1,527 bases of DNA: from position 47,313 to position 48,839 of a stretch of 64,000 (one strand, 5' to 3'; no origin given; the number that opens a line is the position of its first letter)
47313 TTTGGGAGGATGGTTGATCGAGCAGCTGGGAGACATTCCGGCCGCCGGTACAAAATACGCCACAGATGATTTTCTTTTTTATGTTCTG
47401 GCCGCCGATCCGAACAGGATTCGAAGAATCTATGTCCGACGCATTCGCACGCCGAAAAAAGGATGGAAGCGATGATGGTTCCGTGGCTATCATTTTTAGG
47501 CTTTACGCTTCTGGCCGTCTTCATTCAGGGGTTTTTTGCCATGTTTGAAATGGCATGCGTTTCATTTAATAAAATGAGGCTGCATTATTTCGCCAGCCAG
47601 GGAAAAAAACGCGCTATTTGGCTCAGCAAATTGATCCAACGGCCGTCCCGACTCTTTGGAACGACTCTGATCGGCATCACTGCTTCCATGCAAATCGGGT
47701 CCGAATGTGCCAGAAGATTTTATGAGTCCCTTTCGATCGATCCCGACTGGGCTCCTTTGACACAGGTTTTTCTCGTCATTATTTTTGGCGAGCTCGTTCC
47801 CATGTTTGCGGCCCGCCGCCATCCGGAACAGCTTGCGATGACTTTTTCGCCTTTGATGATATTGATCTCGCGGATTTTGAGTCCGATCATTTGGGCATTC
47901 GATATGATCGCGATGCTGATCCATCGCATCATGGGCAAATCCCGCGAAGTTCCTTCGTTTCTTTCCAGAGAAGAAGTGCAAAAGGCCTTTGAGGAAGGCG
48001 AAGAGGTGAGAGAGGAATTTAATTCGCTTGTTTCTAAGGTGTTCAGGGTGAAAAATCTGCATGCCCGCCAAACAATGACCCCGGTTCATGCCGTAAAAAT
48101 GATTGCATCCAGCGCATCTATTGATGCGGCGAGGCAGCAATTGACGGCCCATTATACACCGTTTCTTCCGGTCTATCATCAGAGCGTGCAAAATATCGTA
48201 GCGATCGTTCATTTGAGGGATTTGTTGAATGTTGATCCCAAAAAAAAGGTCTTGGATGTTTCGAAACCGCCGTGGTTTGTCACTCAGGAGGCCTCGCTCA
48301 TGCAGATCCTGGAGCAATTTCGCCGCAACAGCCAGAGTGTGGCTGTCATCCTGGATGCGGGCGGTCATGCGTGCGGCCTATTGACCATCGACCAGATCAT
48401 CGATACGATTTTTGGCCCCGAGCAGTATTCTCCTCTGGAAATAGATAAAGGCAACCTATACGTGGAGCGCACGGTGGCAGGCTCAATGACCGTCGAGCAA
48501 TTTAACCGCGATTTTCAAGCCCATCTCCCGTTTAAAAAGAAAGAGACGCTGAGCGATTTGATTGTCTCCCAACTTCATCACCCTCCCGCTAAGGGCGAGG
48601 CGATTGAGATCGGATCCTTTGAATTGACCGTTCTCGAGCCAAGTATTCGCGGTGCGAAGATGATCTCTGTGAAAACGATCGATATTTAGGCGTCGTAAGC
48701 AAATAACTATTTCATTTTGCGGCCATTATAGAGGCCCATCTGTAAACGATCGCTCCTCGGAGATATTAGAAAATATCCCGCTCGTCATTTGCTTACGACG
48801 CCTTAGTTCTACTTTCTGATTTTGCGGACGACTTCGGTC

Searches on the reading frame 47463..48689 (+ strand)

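Call 10: search_protein_families(library=pfam, proteins=[window:47463-48689:+])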
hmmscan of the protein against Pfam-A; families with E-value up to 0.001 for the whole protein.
window:47463-48689:+ (408 aa): 3 families
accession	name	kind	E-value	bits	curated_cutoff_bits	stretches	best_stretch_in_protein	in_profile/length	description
PF01595.25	CNNM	-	3.7e-34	118.4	28.4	1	15-182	3-174/181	Cyclin M transmembrane N-terminal domain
PF03471.22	CorC_HlyC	-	1.9e-09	37.9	27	1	337-393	9-67/81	Transporter associated domain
PF00571.33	CBS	-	1.1e-08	35.8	24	1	266-316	4-55/57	CBS domain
